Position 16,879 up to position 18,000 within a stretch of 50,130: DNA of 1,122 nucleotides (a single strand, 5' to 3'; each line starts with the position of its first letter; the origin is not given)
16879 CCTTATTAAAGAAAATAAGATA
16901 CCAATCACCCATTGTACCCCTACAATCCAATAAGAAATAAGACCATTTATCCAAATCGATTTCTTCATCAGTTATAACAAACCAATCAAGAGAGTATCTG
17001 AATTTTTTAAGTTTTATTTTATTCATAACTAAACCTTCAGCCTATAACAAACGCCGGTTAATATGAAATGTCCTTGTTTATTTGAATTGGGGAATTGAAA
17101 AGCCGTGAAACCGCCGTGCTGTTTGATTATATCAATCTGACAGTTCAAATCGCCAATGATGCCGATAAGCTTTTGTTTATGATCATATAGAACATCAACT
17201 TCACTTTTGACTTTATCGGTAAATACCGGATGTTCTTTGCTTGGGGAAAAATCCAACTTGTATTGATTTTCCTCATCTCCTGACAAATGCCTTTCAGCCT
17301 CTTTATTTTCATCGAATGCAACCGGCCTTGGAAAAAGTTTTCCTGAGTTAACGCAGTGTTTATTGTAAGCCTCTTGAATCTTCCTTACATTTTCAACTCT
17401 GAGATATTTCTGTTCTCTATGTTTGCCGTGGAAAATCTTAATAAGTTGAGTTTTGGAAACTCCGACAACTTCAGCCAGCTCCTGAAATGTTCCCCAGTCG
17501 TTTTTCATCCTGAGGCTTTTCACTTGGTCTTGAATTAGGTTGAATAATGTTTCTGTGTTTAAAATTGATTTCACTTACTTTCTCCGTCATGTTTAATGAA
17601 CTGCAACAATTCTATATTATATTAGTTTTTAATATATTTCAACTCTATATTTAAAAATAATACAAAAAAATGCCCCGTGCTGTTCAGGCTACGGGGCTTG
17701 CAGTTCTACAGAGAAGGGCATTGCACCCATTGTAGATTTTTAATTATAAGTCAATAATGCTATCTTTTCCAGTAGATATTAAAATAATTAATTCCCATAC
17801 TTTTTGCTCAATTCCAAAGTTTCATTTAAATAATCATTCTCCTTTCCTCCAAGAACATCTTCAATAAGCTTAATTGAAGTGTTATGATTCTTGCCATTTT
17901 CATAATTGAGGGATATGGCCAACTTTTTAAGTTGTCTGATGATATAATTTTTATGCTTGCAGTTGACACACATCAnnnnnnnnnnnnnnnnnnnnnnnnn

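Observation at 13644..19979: Oriented GCAGTTC box heads every early cassette (five minus-strand copies here, five more on the plus strand)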

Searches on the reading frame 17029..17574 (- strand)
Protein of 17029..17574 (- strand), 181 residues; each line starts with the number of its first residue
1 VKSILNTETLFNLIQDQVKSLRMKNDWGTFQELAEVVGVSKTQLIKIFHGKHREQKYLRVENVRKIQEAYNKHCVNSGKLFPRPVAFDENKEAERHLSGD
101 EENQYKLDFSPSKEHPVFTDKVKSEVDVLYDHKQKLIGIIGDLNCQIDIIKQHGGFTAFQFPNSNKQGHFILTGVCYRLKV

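Call 23: find_encoding_contigs(protein=window:17029-17574:-, flank=10000, max_places=10)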
Protein window:17029-17574:- (181 aa): 1 contig read that carries it; 1 place shown.
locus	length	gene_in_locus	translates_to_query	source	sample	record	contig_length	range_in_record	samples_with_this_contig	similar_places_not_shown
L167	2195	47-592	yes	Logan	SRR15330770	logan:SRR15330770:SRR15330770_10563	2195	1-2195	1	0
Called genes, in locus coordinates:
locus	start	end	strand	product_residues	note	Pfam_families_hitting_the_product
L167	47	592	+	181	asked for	-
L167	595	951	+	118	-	-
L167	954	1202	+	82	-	-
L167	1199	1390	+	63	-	-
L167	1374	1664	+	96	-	-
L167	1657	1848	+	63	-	-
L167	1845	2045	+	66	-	-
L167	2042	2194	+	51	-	?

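Call 35: find_homologous_proteins(query=window:17029-17574:-)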
Query window:17029-17574:- (181 aa): 2 proteins with E <= 0.001 among 52 candidates.
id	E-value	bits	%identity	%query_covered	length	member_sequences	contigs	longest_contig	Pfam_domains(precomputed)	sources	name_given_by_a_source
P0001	1.8e-117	407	99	100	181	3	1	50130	-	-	-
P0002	1.3e-35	141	68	56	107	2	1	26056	-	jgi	-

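Call 36: find_encoding_contigs(protein=P0002, flank=10000, max_places=6)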
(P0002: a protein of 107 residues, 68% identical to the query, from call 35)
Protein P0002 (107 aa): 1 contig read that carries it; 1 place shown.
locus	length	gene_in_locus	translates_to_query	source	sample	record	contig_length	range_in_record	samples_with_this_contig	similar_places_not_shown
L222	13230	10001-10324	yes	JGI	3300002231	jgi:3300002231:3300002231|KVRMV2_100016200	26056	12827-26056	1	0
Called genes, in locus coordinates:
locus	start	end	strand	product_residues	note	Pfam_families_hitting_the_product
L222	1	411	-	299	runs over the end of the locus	-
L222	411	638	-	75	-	-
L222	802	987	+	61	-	-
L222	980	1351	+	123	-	-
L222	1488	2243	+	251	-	-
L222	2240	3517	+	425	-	-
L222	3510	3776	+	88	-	-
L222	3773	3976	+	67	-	-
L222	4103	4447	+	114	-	PF06356:DUF1064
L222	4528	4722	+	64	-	-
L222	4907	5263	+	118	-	-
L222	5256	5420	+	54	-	-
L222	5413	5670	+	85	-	PF12844:HTH_19 (weak), PF01381:HTH_3 (weak)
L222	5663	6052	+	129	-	-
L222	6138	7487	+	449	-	-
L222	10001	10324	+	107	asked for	-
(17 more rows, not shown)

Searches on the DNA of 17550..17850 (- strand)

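Call 80: search_rna_families(source=window, start=17550, end=17850, threshold=evalue, max_evalue=10)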
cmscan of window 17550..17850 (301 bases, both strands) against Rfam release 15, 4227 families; matches with E-value up to 10: 8.
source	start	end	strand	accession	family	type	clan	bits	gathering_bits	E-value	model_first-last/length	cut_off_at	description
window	17608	17702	+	RF02450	ncr1175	Gene; sRNA;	-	20.5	60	0.16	1-110/110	no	Bacillus sRNA ncr1175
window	17621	17691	-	RF01987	ZEB2_AS1_4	Gene; lncRNA;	-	19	50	9.5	1-78/78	no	ZEB2 antisense RNA 1 conserved region 4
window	17649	17698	-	RF01581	RUF6-5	Gene; sRNA;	-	16.8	70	0.81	1-156/156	no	Plasmodium RNA of unknown function RUF6-5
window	17811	17847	+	RF01378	CRISPR-DR65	Gene; CRISPR;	-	16.8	43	5.8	1-37/37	no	CRISPR RNA direct repeat element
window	17614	17708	+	RF04312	trpB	Cis-reg;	-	16.2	59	8.8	1-107/107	no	trpB ncRNA motif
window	17618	17703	-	RF01858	RsaF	Gene; sRNA;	-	13.6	60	6.2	1-119/119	no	RNA Staph. aureus F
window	17664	17729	-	RF02399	NsiR1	Gene; sRNA;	-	12.5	39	6.4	1-60/60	no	Nitrogen stress-induced RNA 1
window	17690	17845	-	RF02504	Atu_L1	Gene; sRNA;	-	12.1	60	1.6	1-174/174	no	Rhizobiales sRNA Atu_L1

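Call 90: build_rna_model(alignment_id=A1)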
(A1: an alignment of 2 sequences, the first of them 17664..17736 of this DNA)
Model R1 built from alignment A1 (2 sequences, 77 columns); structure: RNAalifold consensus.
model positions 77; base pairs 19; branch points 1; effective number of sequences 1.14; information 0.734 bits per position. Calibrated on 0.2 Mb of random sequence (short: E-values are rough).
structure used (alignment columns):
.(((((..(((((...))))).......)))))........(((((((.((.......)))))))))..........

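Call 91: search_with_rna_model(model_id=R1, sources=[window, L222, L223, L224, L225, L226, L227, L172, L122, L126, L129, L132, L135, L138, L139, L147, L186, L187, L190, L191, L199], max_evalue=10, show_alignments=3)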
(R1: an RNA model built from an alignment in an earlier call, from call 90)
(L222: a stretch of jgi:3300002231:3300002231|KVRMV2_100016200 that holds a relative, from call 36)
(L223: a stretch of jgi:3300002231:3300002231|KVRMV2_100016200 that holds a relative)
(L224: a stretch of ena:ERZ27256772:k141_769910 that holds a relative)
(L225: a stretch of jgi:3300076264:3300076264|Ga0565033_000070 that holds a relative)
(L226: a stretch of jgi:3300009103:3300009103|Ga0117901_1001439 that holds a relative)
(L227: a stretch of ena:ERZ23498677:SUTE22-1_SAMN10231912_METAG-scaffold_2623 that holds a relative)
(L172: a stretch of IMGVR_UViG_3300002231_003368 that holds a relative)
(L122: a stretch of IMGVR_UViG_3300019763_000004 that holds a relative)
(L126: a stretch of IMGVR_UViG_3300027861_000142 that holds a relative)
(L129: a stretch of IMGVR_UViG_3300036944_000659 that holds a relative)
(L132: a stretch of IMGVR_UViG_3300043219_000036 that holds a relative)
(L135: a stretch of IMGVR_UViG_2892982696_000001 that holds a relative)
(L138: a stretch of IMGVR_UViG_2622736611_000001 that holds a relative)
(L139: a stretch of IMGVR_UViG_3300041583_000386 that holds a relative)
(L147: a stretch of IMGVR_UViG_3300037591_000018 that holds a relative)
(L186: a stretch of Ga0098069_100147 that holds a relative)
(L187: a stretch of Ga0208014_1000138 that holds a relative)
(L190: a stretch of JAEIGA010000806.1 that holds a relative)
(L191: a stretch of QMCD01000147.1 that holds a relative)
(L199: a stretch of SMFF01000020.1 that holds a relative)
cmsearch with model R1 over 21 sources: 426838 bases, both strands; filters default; matches with E-value up to 10: 7.
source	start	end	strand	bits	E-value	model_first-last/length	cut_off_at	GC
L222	9425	9501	+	110.8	8.3e-29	1-77/77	no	0.51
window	17662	17736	-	102.8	1.7e-26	1-77/77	no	0.51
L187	20471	20521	-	22.2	0.003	1-77/77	no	0.33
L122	8361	8407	-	17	0.099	1-77/77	no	0.32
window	18727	18772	+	15.6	0.24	1-77/77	no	0.3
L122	8332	8399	+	12.9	1.5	1-77/77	no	0.31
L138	11727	11785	+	10.5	7.1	1-77/77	no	0.29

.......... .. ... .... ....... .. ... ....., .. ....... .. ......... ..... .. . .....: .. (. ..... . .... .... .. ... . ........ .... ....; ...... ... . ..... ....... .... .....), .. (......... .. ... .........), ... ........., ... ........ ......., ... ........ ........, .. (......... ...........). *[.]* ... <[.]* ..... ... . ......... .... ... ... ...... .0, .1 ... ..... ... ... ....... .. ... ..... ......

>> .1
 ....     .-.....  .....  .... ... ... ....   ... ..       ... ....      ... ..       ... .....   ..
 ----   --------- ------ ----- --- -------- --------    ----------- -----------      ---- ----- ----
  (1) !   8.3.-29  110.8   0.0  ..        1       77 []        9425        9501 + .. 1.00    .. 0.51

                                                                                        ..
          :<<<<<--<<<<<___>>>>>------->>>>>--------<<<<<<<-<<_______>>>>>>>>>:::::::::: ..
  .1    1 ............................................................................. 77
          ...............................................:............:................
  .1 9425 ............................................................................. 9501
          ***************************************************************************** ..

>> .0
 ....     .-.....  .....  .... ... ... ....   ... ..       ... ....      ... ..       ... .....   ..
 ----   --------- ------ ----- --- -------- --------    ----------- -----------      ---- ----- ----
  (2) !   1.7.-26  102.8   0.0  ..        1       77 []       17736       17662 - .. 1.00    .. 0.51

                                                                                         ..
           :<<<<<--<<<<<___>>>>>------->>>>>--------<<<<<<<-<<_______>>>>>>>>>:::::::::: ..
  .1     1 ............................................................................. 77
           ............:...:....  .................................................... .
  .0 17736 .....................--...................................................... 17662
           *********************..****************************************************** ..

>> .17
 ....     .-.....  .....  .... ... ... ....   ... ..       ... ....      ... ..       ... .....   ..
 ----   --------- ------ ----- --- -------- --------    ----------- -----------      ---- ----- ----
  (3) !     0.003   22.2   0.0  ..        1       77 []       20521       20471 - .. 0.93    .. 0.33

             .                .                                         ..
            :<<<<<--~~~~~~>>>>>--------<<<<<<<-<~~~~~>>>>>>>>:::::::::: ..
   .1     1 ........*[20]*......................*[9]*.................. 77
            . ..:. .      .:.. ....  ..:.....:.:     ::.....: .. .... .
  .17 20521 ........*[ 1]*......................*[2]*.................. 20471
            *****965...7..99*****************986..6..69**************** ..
